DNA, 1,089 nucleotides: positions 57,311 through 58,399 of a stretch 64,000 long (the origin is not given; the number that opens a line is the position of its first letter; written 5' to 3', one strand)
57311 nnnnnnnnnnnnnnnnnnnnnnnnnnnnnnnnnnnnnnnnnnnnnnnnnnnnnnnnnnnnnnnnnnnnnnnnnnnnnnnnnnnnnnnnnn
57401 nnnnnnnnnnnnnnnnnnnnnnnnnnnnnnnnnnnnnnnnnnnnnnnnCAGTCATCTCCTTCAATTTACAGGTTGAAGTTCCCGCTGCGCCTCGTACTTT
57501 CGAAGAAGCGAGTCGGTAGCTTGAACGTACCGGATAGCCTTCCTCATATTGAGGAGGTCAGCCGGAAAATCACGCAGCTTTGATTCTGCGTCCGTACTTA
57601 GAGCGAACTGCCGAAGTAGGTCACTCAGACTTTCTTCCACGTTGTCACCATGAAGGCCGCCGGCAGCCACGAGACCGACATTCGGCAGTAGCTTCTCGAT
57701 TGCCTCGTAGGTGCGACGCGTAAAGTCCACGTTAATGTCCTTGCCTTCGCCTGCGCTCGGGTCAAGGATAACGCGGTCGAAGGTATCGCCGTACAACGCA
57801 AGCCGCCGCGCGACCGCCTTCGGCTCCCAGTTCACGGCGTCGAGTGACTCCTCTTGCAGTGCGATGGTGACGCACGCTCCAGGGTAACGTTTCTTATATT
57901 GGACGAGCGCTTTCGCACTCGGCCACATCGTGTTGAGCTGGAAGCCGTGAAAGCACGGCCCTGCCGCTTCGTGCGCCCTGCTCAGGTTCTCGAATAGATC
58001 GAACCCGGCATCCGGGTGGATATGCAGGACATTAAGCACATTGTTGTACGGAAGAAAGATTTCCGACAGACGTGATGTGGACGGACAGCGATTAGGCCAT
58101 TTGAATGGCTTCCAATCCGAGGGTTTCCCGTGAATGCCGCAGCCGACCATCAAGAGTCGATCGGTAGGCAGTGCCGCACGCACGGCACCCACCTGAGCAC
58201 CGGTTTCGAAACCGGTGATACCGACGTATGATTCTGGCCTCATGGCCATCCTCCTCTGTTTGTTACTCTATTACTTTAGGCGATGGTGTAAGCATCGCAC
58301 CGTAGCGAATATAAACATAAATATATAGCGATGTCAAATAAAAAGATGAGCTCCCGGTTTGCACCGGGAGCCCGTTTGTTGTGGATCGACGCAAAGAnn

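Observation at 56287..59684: Four-gene minus-strand operon: GTP_CH_N+RibA-like cyclohydrolase, TrpF-like isomerase, second RibA-like enzyme, Cys/His protein. Candidate pathway to an unknown GTP-derived metabolite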

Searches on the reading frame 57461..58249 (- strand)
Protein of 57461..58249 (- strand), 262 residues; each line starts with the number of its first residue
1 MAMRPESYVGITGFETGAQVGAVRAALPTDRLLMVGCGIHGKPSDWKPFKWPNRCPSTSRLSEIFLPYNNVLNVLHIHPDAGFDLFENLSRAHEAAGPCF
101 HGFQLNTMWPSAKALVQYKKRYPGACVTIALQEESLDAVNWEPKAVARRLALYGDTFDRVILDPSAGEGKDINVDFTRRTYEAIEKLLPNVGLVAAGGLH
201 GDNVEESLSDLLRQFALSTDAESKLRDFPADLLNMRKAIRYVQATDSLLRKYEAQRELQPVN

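Call 3: search_protein_families(library=pfam, proteins=[window:57461-58249:-], max_evalue=0.1)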
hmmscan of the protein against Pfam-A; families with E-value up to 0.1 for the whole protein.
window:57461-58249:- (262 aa): 0 families

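Call 4: search_protein_families(library=ncbifam, proteins=[window:57461-58249:-], max_evalue=0.1)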
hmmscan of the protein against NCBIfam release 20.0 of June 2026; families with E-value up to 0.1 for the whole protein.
window:57461-58249:- (262 aa): 0 families

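Call 8: find_homologous_proteins(query=window:57461-58249:-)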
Query window:57461-58249:- (262 aa): 13 proteins with E <= 0.001 among 1560 candidates.
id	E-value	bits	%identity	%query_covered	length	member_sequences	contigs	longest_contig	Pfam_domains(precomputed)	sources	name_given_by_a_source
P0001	1.6e-162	557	93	100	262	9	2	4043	-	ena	-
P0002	5.8e-134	463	77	99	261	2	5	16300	-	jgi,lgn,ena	-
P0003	3.1e-122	425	72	99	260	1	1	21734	-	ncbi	-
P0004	1.7e-116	406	72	97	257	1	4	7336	-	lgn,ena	-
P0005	1.4e-108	380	67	99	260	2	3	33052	-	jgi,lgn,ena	-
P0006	1.7e-102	360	64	99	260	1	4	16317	-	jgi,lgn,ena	-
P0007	1.1e-98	348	63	99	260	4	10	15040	-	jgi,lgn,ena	-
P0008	7.3e-89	315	57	99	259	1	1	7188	-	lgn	-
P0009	2.8e-85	304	55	98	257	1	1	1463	-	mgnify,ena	mgnify:CR=1 FL=1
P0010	3.2e-83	297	54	99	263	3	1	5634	-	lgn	-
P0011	8.7e-69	250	50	97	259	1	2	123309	-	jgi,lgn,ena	-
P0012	5.8e-64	234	71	60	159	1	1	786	-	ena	-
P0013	4.8e-36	142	35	95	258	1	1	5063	-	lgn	-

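Call 9: search_solved_structures(query=window:57461-58249:-, max_evalue=10)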
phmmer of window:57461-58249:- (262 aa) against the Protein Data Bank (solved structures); distinct sequences matched with E-value up to 10: 3.
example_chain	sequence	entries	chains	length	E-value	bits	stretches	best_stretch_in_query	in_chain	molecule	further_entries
5uj7_C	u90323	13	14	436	0.98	11.8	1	146-233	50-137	Origin recognition complex subunit 4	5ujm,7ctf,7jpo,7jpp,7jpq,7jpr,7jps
7cte_D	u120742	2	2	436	0.99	11.8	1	146-233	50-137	Origin recognition complex subunit 4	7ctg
4aaj_A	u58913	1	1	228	1.2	11.6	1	142-209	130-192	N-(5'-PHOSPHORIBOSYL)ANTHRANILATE ISOMERASE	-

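Call 12: find_encoding_contigs(protein=P0011, flank=10000, max_places=3)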
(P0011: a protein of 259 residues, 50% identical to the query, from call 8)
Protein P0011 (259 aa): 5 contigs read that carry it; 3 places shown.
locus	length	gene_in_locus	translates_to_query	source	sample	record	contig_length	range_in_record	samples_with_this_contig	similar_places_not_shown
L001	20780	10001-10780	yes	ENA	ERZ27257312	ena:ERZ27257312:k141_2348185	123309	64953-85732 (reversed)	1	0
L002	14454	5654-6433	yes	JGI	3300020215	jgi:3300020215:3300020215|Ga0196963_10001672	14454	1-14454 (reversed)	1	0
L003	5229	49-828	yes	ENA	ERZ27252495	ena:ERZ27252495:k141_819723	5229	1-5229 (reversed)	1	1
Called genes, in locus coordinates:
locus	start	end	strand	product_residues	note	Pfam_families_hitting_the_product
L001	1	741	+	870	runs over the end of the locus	PF10581:Synapsin_N (faint), PF13287:Fn3_assoc, PF13290:CHB_HEX_C_1, PF01471:PG_binding_1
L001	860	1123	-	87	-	-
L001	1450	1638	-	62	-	-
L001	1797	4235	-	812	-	PF13298:LigD_N, PF09414:RNA_ligase (faint), PF01068:DNA_ligase_A_M, PF04679:DNA_ligase_A_C, PF21686:LigD_Prim-Pol, PF01896:DNA_primase_S (weak)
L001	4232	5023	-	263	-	PF02735:Ku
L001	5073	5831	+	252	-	PF01904:DUF72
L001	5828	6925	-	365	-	PF04392:ABC_sub_bind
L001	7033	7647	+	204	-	PF00730:HhH-GPD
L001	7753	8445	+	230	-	PF18306:LDcluster4 (weak), PF03641:Lysine_decarbox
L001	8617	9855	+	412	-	PF12471:GTP_CH_N, PF00925:GTP_cyclohydro2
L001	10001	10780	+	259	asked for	-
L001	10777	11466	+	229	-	-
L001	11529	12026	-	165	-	PF23951:DUF7282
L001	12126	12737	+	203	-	PF00574:CLP_protease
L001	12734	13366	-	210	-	PF01300:Sua5_yciO_yrdC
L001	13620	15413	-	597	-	PF00664:ABC_membrane, PF02463:SMC_N (weak), PF00005:ABC_tran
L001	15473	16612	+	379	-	PF00814:TsaD, PF22521:HypF_C_2 (weak)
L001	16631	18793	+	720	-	PF00133:tRNA-synt_1, PF01406:tRNA-synt_1e (faint), PF09334:tRNA-synt_1g, PF13603:tRNA-synt_1_2 (weak), PF00133:tRNA-synt_1, PF08264:Anticodon_1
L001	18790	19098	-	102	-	-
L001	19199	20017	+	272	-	PF13367:PrsW-protease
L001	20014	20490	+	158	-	PF00011:HSP20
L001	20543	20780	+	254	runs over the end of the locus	PF13098:Thioredoxin_2 (weak), PF18400:Thioredoxin_12 (faint), PF13462:Thioredoxin_4, PF01323:DSBA (weak)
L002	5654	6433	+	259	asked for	-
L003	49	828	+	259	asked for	-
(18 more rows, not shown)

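Call 14: find_encoding_contigs(protein=P0005, flank=8000, max_places=2)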
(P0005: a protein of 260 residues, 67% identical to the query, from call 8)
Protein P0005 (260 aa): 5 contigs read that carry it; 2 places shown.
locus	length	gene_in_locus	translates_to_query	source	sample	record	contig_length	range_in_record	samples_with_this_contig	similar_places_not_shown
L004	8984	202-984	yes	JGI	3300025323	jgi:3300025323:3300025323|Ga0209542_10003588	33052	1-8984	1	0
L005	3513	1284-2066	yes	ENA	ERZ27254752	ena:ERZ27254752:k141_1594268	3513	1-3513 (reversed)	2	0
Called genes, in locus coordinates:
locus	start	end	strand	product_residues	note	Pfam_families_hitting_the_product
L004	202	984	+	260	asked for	-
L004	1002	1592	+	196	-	PF00925:GTP_cyclohydro2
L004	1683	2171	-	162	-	-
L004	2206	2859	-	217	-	PF00186:DHFR_1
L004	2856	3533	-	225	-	PF01797:Y1_Tnp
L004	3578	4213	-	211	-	PF06559:DCD_N (weak), PF22769:DCD, PF00692:dUTPase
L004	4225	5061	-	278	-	PF00303:Thymidylat_synt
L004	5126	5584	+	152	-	PF00383:dCMP_cyt_deam_1, PF14437:MafB19-deam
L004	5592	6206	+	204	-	PF13521:AAA_28, PF02223:Thymidylate_kin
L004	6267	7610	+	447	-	PF00464:SHMT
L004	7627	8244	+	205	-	PF09335:VTT_dom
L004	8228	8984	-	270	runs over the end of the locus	PF00480:ROK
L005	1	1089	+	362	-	?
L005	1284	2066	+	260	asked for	-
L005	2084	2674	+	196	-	PF00925:GTP_cyclohydro2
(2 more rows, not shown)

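Call 15: find_encoding_contigs(protein=P0003, flank=8000, max_places=2)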
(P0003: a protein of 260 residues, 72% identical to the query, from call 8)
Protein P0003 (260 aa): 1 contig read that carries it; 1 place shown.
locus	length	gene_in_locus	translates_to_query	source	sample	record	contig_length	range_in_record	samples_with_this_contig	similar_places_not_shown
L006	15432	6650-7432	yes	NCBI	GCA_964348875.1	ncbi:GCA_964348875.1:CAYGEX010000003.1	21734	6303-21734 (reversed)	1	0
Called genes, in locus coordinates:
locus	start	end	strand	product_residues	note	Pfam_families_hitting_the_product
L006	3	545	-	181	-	?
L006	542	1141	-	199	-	PF13508:Acetyltransf_7 (weak)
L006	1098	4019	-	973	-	PF18072:FGAR-AT_linker, PF00586:AIRS, PF02769:AIRS_C, PF00586:AIRS (weak), PF02769:AIRS_C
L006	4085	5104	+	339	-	PF02786:CPSase_L_D2 (weak), PF07478:Dala_Dala_lig_C, PF08443:RimK (weak)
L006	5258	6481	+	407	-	PF12471:GTP_CH_N, PF00925:GTP_cyclohydro2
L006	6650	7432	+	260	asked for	-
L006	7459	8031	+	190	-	PF00925:GTP_cyclohydro2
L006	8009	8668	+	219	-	-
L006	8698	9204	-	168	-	PF00186:DHFR_1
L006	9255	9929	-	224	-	PF01797:Y1_Tnp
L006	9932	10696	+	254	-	PF01928:CYTH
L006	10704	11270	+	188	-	PF22769:DCD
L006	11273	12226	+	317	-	PF00303:Thymidylat_synt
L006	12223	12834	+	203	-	PF13521:AAA_28 (weak), PF02223:Thymidylate_kin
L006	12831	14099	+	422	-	PF00464:SHMT, PF00155:Aminotran_1_2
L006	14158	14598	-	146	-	PF00313:CSD, PF08206:OB_RNB (faint), PF00313:CSD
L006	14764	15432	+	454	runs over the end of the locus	PF09335:VTT_dom, PF08282:Hydrolase_3, PF03332:PMM (weak)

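Call 16: find_related_loci(query=A1, collection=genome_contigs, flank=10000)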
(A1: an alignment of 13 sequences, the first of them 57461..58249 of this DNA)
Query A1 (262 aa) in genome_contigs; peptide patterns used: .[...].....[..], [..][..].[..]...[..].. (x = any residue, [..] = any of these).
34 stretches matched a pattern; 7 encode a relative of the query (tblastn E <= 1e-3); 7 distinct loci.
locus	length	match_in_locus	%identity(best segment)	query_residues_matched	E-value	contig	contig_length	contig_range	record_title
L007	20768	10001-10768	58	3-259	4e-96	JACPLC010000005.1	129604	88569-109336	MAG: Candidatus Kaiserbacteria bacterium isolate NC_groundwater_511_Ag_S-0.1um_54_12 S35_SO-1_scaffold_97706, whole geno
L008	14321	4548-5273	38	5-249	1e-38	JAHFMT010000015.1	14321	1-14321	MAG: Candidatus Kaiserbacteria bacterium isolate nzgw463 NODE_8760_length_14322_cov_3.160834, whole genome shotgun seque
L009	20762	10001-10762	32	3-255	3e-38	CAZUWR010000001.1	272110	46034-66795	MAG TPA_asm: uncultured Bdellovibrionales bacterium isolate SRP278252_co2_235 genome assembly, contig: NODE_25_length_27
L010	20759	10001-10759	34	6-256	1e-37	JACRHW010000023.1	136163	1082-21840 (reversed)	MAG: Parcubacteria group bacterium isolate NC_groundwater_1787_Pr3_B-0.1um_42_26 SR-2_scaffold_141_3948955, whole genome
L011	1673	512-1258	34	7-253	3e-32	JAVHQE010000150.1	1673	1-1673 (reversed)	MAG: Candidatus Paceibacterota bacterium isolate WB01no19_43_19 NODE_80750_length_1673_cov_10.833127, whole genome shotg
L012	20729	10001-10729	34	7-249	7e-28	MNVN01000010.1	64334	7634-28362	MAG: Candidatus Nomurabacteria bacterium CG1_02_43_90 cg1_0.2_scaffold_196_c, whole genome shotgun sequence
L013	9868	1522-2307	31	3-252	5e-27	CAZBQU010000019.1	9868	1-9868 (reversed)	MAG TPA_asm: uncultured Candidatus Saccharibacteria bacterium isolate SRP286056_co1_286 genome assembly, contig: NODE_89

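Call 24: find_encoding_contigs(protein=window:57461-58249:-, flank=10000, max_places=3)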
Protein window:57461-58249:- (262 aa): no gene with exactly this product is on record in the collection.

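Call 25: predict_structure(alignment_id=A1)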
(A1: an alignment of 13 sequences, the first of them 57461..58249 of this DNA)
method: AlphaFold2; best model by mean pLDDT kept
length: 262 residues; sequences in the alignment: 13
mean_pLDDT: 91.8   pTM: 0.90
mean pLDDT of the five models: 91.8, 90.1, 90.0, 89.7, 89.0
residues with pLDDT >= 90: 209; 70-90: 38; 50-70: 12; < 50: 3
segments of 3 or more residues with pLDDT < 50: none
pLDDT, mean of each block of 10 residues (from residue 1): 86 95 98 94 66 79 95 92 88 92 94 96 97 96 98 96 89 95 97 95 95 96 92 96 98 82 42
secondary structure, 60 per line:
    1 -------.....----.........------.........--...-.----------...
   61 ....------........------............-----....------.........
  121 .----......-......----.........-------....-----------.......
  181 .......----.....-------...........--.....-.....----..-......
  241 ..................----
elements in order: E8-12 H17-25 E32-40 H58-64 E71-78 H85-96 E102-105 H112-121 E126-131 H133-138 H143-151 E159-162 H174-187 E192-196 H204-214 E217-221 H235-258

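Call 27: fold_search(model_id=the predicted structure, library=pdb)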
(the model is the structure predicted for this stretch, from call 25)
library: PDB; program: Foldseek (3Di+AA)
matches with E <= 10: 1739; with E <= 0.001: 158
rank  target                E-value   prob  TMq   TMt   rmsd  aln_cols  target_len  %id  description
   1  1w0m_A                1.0e-06  1.00  0.59  0.67   5.0       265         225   14  Triosephosphate isomerase from Thermoproteus tenax (released 2004-09-09)
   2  3lm7_A                2.5e-06  1.00  0.60  0.62   5.6       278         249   11  Crystal Structure of DUF1341 representative, from Yersinia enterocolitica subsp. enterocolitica 8081 (released 2010-02-23)
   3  3m0z_B                4.1e-06  1.00  0.60  0.63   5.5       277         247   10  Crystal structure of putative aldolase from Klebsiella pneumoniae. (released 2010-03-31)
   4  3m0z_D                4.3e-06  1.00  0.58  0.60   5.7       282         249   10  Crystal structure of putative aldolase from Klebsiella pneumoniae. (released 2010-03-31)
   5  4jn6_C                5.4e-06  1.00  0.56  0.45   7.4       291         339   14  Crystal Structure of the Aldolase-Dehydrogenase Complex from Mycobacterium tuberculosis HRv37 (released 2013-05-08)
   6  3lm7_B                5.7e-06  1.00  0.59  0.62   5.7       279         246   12  Crystal Structure of DUF1341 representative, from Yersinia enterocolitica subsp. enterocolitica 8081 (released 2010-02-23)
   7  1hg3_A                6.1e-06  1.00  0.56  0.64   5.0       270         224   16  Crystal structure of tetrameric TIM from Pyrococcus woesei. (released 2001-03-07)
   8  1nvm_A                8.0e-06  1.00  0.55  0.44   5.8       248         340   14  Crystal structure of a bifunctional aldolase-dehydrogenase : sequestering a reactive and volatile intermediate (released 2003-06-17)
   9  3nzr_A                8.0e-06  1.00  0.57  0.60   5.7       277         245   12  Crystal structure of 2-dehydro-3-deoxyphosphogluconate aldolase from Vibrio fischeri ES114 (released 2010-09-08)
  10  3eeg_A                8.0e-06  1.00  0.53  0.53   7.5       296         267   13  Crystal structure of a 2-isopropylmalate synthase from Cytophaga hutchinsonii (released 2008-09-16)
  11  4lrt_C                8.5e-06  1.00  0.58  0.47   7.5       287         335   14  Crystal and solution structures of the bifunctional enzyme (Aldolase/Aldehyde dehydrogenase) from Thermomonospora curv (released 2013-09-04)
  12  1nvm_G                8.5e-06  1.00  0.58  0.47   7.5       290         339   13  Crystal structure of a bifunctional aldolase-dehydrogenase : sequestering a reactive and volatile intermediate (released 2003-06-17)
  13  3mux_A                1.0e-05  1.00  0.58  0.60   5.7       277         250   13  The Crystal Structure of a putative 4-hydroxy-2-oxoglutarate aldolase from Bacillus anthracis to 1.45A (released 2010-05-12)
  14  3n9s_B                1.0e-05  1.00  0.50  0.46   7.8       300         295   14  Class II fructose-1,6-bisphosphate aldolase from helicobacter pylori in complex with N-(4-hydroxybutyl)- glycolohydrox (released 2010-11-17)
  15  4rc1_F                1.3e-05  1.00  0.59  0.64   5.5       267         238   10  Structure of the methanofuran/methanopterin biosynthetic enzyme MJ1099 from Methanocaldococcus jannaschii with PRPP (released 2014-11-12)
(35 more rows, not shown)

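Call 29: search_solved_structures(query=A1, max_evalue=10, show_alignments=3)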
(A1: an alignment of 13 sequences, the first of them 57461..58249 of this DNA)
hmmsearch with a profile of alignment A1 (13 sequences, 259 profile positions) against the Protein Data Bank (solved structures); distinct sequences matched with E-value up to 10: 4.
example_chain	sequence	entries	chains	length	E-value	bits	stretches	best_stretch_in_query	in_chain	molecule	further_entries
4aaj_A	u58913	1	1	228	0.0042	19.7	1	134-219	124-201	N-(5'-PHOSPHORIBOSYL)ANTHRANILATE ISOMERASE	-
5xyi_Y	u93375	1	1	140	0.86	12.1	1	141-215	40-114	Ribosomal protein S24e, putative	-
1gtd_A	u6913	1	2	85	1.1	11.8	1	122-157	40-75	MTH169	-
7wfc_A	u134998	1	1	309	1.5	11.3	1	69-107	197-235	Papain-like protease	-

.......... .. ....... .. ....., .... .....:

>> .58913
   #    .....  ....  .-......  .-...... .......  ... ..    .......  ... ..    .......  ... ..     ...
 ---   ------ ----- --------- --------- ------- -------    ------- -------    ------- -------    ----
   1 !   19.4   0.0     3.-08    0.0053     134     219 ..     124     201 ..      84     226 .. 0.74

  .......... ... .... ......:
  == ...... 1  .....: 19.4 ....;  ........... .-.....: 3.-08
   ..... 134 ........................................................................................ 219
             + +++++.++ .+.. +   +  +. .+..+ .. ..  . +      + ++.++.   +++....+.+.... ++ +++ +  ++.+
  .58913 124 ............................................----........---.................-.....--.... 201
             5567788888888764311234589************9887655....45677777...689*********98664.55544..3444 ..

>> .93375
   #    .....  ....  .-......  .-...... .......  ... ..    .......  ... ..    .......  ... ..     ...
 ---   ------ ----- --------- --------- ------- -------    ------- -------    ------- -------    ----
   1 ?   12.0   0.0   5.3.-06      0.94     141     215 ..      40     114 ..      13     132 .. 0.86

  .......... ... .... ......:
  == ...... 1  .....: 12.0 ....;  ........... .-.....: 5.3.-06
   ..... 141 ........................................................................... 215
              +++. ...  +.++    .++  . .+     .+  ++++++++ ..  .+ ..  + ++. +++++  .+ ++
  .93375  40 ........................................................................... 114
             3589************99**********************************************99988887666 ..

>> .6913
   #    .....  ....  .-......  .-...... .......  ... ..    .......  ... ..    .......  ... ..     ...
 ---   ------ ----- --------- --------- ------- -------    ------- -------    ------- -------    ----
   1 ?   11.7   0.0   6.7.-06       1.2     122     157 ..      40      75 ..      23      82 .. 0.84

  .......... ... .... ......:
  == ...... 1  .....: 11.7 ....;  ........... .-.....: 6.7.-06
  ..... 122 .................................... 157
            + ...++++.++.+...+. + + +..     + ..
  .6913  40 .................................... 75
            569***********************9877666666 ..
